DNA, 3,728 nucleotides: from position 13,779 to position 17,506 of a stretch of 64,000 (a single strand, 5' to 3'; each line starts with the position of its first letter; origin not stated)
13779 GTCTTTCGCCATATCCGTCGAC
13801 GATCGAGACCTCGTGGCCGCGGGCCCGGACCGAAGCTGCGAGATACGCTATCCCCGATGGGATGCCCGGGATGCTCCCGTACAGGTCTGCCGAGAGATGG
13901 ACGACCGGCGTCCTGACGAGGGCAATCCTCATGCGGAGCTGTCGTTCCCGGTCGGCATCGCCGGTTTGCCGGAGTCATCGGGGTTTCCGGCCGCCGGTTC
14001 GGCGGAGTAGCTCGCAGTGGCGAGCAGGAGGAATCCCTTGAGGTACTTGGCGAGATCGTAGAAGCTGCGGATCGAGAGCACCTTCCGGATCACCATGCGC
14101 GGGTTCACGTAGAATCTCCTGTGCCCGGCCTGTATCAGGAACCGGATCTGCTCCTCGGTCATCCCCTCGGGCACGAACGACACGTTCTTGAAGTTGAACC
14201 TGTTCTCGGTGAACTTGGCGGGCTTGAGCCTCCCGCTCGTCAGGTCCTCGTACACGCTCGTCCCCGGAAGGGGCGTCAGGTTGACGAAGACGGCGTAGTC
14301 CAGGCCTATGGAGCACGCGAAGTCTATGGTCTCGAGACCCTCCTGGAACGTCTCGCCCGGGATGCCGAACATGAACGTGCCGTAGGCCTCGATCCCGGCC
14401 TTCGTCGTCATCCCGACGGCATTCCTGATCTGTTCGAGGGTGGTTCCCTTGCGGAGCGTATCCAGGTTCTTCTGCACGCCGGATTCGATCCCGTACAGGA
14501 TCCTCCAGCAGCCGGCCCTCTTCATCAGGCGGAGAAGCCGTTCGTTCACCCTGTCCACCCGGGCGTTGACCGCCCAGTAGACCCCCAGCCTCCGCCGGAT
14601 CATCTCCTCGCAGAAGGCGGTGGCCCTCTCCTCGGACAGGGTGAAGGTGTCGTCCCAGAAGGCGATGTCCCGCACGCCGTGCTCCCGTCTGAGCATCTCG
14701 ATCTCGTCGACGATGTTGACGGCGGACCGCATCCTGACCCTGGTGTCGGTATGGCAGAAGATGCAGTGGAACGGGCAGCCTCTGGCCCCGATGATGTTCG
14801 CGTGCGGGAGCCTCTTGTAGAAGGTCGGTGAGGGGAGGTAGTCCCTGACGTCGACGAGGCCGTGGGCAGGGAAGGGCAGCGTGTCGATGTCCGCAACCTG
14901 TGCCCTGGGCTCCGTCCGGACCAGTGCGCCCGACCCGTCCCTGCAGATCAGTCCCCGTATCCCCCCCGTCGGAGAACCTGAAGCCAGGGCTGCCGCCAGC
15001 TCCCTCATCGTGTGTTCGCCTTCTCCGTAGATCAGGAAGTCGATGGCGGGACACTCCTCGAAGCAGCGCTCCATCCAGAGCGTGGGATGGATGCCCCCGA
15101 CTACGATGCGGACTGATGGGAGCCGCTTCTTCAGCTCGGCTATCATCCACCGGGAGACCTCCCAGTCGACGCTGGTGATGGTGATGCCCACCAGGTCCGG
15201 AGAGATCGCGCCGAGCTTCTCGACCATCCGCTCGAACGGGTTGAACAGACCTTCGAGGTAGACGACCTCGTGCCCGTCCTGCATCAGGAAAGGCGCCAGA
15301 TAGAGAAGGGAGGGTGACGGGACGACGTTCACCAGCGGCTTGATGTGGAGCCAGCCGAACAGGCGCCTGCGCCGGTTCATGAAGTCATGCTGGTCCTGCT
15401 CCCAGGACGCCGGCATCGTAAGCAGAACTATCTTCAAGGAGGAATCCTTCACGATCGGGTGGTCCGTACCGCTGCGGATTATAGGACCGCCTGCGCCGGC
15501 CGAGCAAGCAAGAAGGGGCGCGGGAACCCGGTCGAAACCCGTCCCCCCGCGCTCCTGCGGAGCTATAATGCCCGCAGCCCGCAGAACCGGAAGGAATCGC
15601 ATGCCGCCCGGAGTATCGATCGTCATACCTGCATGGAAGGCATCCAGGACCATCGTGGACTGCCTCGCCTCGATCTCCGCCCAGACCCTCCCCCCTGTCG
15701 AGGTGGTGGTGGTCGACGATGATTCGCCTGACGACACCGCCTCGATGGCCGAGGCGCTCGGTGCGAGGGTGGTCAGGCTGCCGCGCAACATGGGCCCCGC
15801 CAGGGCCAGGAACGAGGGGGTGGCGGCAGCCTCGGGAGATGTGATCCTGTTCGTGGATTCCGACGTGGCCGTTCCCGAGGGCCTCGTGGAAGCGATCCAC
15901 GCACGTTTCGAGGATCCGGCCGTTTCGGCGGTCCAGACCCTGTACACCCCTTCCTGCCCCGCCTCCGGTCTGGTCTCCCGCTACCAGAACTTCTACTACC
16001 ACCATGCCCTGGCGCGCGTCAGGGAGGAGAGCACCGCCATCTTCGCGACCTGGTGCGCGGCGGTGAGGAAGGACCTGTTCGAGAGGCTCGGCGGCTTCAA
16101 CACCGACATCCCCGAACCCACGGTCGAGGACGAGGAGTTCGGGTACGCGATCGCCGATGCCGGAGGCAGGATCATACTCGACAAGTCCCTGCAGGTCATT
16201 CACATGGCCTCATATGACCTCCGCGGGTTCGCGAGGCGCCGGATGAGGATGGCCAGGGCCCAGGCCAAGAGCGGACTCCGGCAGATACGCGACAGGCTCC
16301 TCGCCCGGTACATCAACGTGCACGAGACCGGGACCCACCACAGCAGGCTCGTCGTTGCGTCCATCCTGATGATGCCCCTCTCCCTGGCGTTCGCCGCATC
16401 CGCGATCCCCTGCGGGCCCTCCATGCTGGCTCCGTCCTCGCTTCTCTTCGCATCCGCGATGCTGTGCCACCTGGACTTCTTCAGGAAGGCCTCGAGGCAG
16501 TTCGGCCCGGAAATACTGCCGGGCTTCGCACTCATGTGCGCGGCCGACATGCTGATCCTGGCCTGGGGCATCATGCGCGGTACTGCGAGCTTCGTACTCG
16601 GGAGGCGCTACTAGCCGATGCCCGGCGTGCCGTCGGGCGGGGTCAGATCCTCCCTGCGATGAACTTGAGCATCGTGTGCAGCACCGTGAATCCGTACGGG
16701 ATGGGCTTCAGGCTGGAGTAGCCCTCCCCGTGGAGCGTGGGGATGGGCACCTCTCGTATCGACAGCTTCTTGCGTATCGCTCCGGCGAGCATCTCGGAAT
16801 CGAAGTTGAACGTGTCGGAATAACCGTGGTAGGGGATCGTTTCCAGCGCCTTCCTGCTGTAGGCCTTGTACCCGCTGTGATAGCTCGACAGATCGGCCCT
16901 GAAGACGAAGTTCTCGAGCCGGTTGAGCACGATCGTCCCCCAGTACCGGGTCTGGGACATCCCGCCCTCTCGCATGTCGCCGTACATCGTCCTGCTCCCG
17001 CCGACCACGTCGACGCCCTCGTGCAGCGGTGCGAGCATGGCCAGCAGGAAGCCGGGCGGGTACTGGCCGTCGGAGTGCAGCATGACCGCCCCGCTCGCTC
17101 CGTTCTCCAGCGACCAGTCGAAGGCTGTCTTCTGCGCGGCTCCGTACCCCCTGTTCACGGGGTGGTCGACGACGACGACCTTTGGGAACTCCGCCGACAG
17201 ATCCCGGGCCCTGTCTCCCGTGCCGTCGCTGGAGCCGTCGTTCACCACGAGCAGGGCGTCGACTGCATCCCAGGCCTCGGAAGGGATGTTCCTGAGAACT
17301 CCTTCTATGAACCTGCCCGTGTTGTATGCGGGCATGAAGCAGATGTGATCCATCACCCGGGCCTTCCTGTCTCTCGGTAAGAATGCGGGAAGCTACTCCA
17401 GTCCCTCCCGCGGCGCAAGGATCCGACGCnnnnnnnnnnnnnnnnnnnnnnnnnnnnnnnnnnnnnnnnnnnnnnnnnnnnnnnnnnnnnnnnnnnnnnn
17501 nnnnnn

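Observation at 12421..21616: Three cobalamin-dependent radical SAM enzymes interleaved with three GT2 synthases and a GT-C transferase: a compact tailoring locus whose product is not obvious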

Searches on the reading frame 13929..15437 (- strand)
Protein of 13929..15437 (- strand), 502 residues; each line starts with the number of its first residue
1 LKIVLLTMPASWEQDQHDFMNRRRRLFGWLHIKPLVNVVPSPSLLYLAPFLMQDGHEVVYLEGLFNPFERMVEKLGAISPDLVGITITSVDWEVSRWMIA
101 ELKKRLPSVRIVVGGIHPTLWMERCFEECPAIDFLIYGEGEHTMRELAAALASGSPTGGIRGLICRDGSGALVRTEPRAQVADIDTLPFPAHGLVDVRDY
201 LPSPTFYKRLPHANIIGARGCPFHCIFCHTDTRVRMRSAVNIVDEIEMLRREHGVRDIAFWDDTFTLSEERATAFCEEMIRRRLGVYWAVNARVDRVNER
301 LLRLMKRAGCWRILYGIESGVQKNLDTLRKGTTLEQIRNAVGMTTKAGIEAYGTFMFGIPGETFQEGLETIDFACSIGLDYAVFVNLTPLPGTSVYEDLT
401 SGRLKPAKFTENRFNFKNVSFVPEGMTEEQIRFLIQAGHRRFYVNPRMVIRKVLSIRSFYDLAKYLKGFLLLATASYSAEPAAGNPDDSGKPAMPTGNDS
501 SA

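Call 4: search_protein_families(library=pfam, proteins=[window:13929-15437:-], max_evalue=0.01)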
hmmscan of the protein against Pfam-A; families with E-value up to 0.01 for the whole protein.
window:13929-15437:- (502 aa): 2 families
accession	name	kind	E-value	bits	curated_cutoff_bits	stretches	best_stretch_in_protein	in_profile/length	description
PF04055.27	Radical_SAM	-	7.6e-23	81.9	29.5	1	217-374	3-166/166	Radical SAM superfamily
PF02310.24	B12-binding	-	2.5e-20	72.9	32.1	1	37-147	10-120/121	B12 binding domain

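Call 5: search_protein_families(library=ncbifam, proteins=[window:13929-15437:-], max_evalue=0.01)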
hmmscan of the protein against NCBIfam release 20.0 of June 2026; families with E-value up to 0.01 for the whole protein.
window:13929-15437:- (502 aa): 25 families
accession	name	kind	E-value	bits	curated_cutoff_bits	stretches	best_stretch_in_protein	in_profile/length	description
TIGR02026.1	BchE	equivalog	5.4e-63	213.5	481.35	1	39-450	20-434/497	magnesium-protoporphyrin IX monomethyl ester anaerobic oxidative cyclase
TIGR03471.1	HpnJ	equivalog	6.1e-52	177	577.6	1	91-455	80-445/472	hopanoid biosynthesis associated radical SAM protein HpnJ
NF050148.1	rSAM_ApyD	equivalog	6e-46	157.1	750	1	68-399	63-393/645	RiPP biosynthesis radical SAM protein ApyD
TIGR04385.1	B12_rSAM_cofa1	equivalog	1.6e-39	136.4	450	1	63-367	45-354/438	B12 lower ligand biosynthesis radical SAM protein BzaD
TIGR04479.1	bcpD_PhpK_rSAM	subfamily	3.4e-39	134.6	600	1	37-374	68-406/504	PhpK family radical SAM P-methyltransferase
NF038361.1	rSAM_Sden_1168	equivalog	1.4e-32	112.9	575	1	71-398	132-472/560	Sden_1168 family B12-binding radical SAM P-methyltransferase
TIGR04072.2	rSAM_ladder_B12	equivalog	3.6e-32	111.6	360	2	213-371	181-346/443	lipid biosynthesis B12-binding/radical SAM protein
NF033712.0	B12_rSAM_KedN5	subfamily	4.3e-28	97.9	700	1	72-384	55-377/624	KedN5 family methylcobalamin-dependent radical SAM C-methyltransferase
NF033070.1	rSAM_AprD4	equivalog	5.4e-26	91.5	500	1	160-396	148-387/456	AprD4 family radical SAM diol-dehydratase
TIGR04014.1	B12_SAM_MJ_0865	equivalog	6e-25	87.9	360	1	122-398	81-357/434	methyl-coenzyme M reductase glutamine C-methyltransferase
TIGR04013.1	B12_SAM_MJ_1487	hypoth_equivalog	1.1e-24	87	251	2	77-258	40-200/382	TIGR04013 family B12-binding domain/radical SAM domain-containing protein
TIGR03975.1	rSAM_ocin_1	subfamily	2.3e-23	82.6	281.85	1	69-365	118-418/606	RiPP maturation radical SAM C-methyltransferase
TIGR04295.1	B12_rSAM_oligo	hypoth_equivalog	2.9e-18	65.8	400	1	107-332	101-316/422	TIGR04295 family B12-binding domain-containing radical SAM protein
TIGR04367.1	HpnR_B12_rSAM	equivalog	1.9e-17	63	650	1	48-396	29-370/490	hopanoid C-3 methylase HpnR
NF040542.1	rSAM_RCCLKC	equivalog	1.3e-16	60.8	450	1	98-370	68-343/423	arsinothricin biosynthesis radical SAM protein ArsL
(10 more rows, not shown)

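Call 33: search_solved_structures(query=window:13929-15437:-, max_evalue=0.001)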
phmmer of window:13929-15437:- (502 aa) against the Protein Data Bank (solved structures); distinct sequences matched with E-value up to 0.001: 6.
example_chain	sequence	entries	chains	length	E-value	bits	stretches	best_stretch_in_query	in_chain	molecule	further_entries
6fd2_B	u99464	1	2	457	1.4e-22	83.4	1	177-398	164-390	Putative apramycin biosynthetic oxidoreductase 4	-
7kdx_A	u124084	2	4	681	6.8e-16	61.3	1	66-366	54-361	Methyltransferase TokK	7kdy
9ccb_A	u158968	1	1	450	1.8e-14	56.6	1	131-399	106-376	Radical SAM core domain-containing protein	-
6wte_A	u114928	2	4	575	5.5e-12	48.4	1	47-372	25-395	B12-binding domain-containing protein | Tryptophan-C2-methyltransferase containing B12-binding domain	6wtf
9n1b_A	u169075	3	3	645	3.5e-10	42.4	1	70-384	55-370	Radical SAM protein | Radical SAM enzyme CysS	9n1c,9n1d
5ul2_A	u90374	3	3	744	1.6e-08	37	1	70-373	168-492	OxsB protein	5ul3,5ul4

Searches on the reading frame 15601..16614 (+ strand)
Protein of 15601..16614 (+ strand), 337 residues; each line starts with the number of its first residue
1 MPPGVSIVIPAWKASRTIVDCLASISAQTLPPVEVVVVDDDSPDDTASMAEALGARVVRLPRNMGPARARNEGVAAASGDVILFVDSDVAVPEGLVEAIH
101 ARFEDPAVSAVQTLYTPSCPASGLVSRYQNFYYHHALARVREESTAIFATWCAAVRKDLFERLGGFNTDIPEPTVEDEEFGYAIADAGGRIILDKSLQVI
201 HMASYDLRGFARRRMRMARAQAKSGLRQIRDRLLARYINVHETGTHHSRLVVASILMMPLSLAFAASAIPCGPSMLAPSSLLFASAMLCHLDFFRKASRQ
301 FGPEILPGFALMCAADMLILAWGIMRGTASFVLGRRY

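Call 4: search_protein_families(library=pfam, proteins=[window:15601-16614:+], max_evalue=0.01)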
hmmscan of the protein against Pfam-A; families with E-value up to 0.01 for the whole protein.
window:15601-16614:+ (337 aa): 5 families
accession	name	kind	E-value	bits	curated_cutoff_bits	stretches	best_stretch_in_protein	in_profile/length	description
PF00535.33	Glycos_transf_2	-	9.3e-34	117.2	23.3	1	6-163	1-167/168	Glycosyl transferase family 2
PF13641.12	Glyco_tranf_2_3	-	4e-23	83.1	27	1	3-218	1-228/230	Glycosyltransferase like family 2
PF13506.12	Glyco_transf_21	-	1.4e-11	44.6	21.7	1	72-219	24-174/174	Glycosyl transferase family 21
PF13632.12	Glyco_trans_2_3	-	2.1e-09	37.9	27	1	81-264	1-181/198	Glycosyl transferase family group 2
PF10111.15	Glyco_tranf_2_2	-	3.5e-09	37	27.3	1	6-90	1-93/276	Glycosyltransferase like family 2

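Call 5: search_protein_families(library=ncbifam, proteins=[window:15601-16614:+], max_evalue=0.01)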
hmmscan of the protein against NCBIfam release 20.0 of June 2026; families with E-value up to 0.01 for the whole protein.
window:15601-16614:+ (337 aa): 25 families
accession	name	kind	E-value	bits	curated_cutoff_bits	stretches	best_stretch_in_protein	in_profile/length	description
TIGR03965.1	mycofact_glyco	equivalog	1.3e-31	110.1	280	1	3-225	74-304/467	mycofactocin biosynthesis glycosyltransferase MftF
NF041875.1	EPS_EpsD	equivalog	4.6e-24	85.4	370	1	5-260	1-265/325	exopolysaccharide biosynthesis glycosyltransferase EpsD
TIGR04283.1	glyco_like_mftF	equivalog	1e-20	74.3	182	1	5-234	1-218/221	TIGR04283 family arsenosugar biosynthesis glycosyltransferase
NF010496.0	PRK13915.1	equivalog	1.1e-14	54.3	262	1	5-116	33-156/307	glucosyl-3-phosphoglycerate synthase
TIGR04242.1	nodulat_NodC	equivalog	1.9e-14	53.4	550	1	3-272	48-336/395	chitooligosaccharide synthase NodC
TIGR03937.1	PgaC_IcaA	equivalog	2e-14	53.4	422.3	1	3-241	45-290/407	poly-beta-1,6-N-acetyl-D-glucosamine synthase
NF007482.0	PRK10073.1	equivalog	1.1e-13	50.9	423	1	4-95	7-102/334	glycosyltransferase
NF041394.1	GtaseAglG_Halo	equivalog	3.3e-12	46.3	440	1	5-171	3-179/304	glucosyl-dolichyl phosphate glucuronosyltransferase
TIGR03472.1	HpnI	equivalog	1.3e-11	43.9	310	1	3-219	41-270/373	bacteriohopanetetrol glucosamine biosynthesis glycosyltransferase HpnI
NF047683.1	TeichurnBiosyTuaG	equivalog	1.5e-11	44.5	400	1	3-89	6-97/252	teichuronic acid biosynthesis protein TuaG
NF038299.1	EPS_HpsN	equivalog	3.5e-11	42.6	425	1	4-111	2-115/317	hormogonium polysaccharide biosynthesis glycosyltransferase HpsN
TIGR03469.1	HpnB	hypoth_equivalog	6.2e-11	41.9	379.25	1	3-206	44-268/386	hopene-associated glycosyltransferase HpnB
NF058614.1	PPMAGASynPpgS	equivalog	2.9e-09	36.7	370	1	5-77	2-71/226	polyprenyl-phospho-N-acetylgalactosaminyl synthase PpgS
NF050819.1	PolSacchBiosHfsG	equivalog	1.2e-08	34.5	500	1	4-90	13-103/302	polysaccharide biosynthesis protein HfsG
NF050050.1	ProtGlycPglI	equivalog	6.1e-08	32.4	500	1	3-97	2-102/306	GalNAc(5)-diNAcBac-PP-undecaprenol beta-1,3-glucosyltransferase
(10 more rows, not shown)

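Call 35: search_solved_structures(query=window:15601-16614:+, max_evalue=0.01)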
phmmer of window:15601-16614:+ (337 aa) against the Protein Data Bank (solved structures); distinct sequences matched with E-value up to 0.01: 33.
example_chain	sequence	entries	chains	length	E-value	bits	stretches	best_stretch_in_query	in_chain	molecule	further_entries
6yv7_B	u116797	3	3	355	1e-17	67.5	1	3-282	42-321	Glycosyl transferase, family 2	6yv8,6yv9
6yv7_A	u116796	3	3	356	1e-17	67.5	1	3-282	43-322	Glycosyl transferase, family 2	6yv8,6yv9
2z87_A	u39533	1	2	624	2e-11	46.7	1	3-114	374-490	Chondroitin synthase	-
2z86_A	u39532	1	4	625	2.1e-11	46.7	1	3-114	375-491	Chondroitin synthase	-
8vh7_A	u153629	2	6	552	6.6e-11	45.1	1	3-134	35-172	Heparosan synthase B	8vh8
8viw_A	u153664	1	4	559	6.7e-11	45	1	3-134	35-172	Heparosan synthase B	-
5hea_A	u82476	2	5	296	1.1e-10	44.3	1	5-104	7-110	Putative glycosyltransferase (GalT1)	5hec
3bcv_A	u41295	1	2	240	1.2e-10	44.2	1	3-96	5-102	Putative glycosyltransferase protein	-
5tze_C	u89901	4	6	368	1.1e-08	37.8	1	6-93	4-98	Glycosyl transferase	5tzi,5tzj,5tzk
5tz8_A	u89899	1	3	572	2.5e-08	36.6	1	6-93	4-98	Glycosyl transferase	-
9omj_A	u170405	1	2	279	8.9e-08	34.8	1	5-90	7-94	Glycosyltransferase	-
9omm_A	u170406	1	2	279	9.1e-08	34.8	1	5-90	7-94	Glycosyltransferase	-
9omh_A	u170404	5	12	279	9.1e-08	34.7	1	5-90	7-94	Glycosyltransferase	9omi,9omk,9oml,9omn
4y6n_A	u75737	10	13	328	2.3e-07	33.4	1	5-95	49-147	Glucosyl-3-phosphoglycerate synthase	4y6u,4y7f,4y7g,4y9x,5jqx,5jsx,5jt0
3e25_A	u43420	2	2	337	2.4e-07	33.4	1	5-95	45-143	Putative uncharacterized protein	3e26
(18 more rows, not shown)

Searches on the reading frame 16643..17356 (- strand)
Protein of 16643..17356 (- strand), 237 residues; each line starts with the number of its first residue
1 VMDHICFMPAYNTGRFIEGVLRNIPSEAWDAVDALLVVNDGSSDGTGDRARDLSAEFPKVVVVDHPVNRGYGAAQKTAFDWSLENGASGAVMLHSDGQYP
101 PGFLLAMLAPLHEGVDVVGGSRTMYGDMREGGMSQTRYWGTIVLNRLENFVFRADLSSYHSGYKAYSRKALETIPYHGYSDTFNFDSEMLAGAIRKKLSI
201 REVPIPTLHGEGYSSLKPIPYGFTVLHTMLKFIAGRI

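Call 4: search_protein_families(library=pfam, proteins=[window:16643-17356:-], max_evalue=0.01)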
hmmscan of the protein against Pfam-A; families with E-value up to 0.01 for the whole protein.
window:16643-17356:- (237 aa): 2 families
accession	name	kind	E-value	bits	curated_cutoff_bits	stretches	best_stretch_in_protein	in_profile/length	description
PF00535.33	Glycos_transf_2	-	2.6e-21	76.7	23.3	1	7-173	3-166/168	Glycosyl transferase family 2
PF13641.12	Glyco_tranf_2_3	-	8.6e-05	23.1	27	1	8-124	7-125/230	Glycosyltransferase like family 2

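Call 5: search_protein_families(library=ncbifam, proteins=[window:16643-17356:-], max_evalue=0.01)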
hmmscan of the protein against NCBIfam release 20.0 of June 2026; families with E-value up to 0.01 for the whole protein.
window:16643-17356:- (237 aa): 11 families
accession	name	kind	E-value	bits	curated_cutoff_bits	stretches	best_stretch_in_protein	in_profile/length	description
TIGR04182.1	glyco_TIGR04182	equivalog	2.6e-21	76.3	325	1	6-231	4-216/293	S-layer glycoprotein N-glycosyltransferase AglJ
NF041391.1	DPhHxTase_Halo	equivalog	3.3e-17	62.2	375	1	8-232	1-208/213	dolichyl-phosphate hexose transferase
NF058614.1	PPMAGASynPpgS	equivalog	2.6e-15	56.4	370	1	7-215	5-203/226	polyprenyl-phospho-N-acetylgalactosaminyl synthase PpgS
NF047588.1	GlcsyltransPgfSStrep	equivalog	3e-11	43.1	500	1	33-174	35-167/308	glycosyltransferase PgfS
TIGR03937.1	PgaC_IcaA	equivalog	3.3e-07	29.6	422.3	1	7-80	50-122/407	poly-beta-1,6-N-acetyl-D-glucosamine synthase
NF041865.1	EpsU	equivalog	6.7e-07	28.7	700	1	8-118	45-154/394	exopolysaccharide biosynthesis GT2 family glycosyltransferase EpsU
NF007482.0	PRK10073.1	equivalog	2.3e-06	26.9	423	1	8-79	12-81/334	glycosyltransferase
NF007986.1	PRK10714.1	equivalog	2.7e-05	23.4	529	1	34-174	40-172/316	undecaprenyl-phosphate 4-deoxy-4-formamido-L-arabinose transferase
TIGR01556.1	rhamnosyltran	subfamily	0.0006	19.1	200.55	1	28-114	17-101/281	rhamnosyltransferase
NF010496.0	PRK13915.1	equivalog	0.002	17.2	262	1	8-72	37-105/307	glucosyl-3-phosphoglycerate synthase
NF047683.1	TeichurnBiosyTuaG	equivalog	0.0053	16.4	400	1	8-82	12-85/252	teichuronic acid biosynthesis protein TuaG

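Call 36: search_solved_structures(query=window:16643-17356:-, max_evalue=0.01)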
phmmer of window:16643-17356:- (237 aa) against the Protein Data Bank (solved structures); distinct sequences matched with E-value up to 0.01: 4.
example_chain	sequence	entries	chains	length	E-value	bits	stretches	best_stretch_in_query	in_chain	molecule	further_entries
5mlz_A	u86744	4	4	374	1.2e-06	31.5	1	7-176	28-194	Dolichol monophosphate mannose synthase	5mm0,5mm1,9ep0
9bhc_C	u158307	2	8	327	0.0003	23.7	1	8-127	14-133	Undecaprenyl-phosphate 4-deoxy-4-formamido-L-arabinose transferase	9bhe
8vxh_A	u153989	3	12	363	0.00038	23.4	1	8-127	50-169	Undecaprenyl-phosphate 4-deoxy-4-formamido-L-arabinose transferase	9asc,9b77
9hwj_A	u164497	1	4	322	0.0004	23.3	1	8-175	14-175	Undecaprenyl-phosphate 4-deoxy-4-formamido-L-arabinose transferase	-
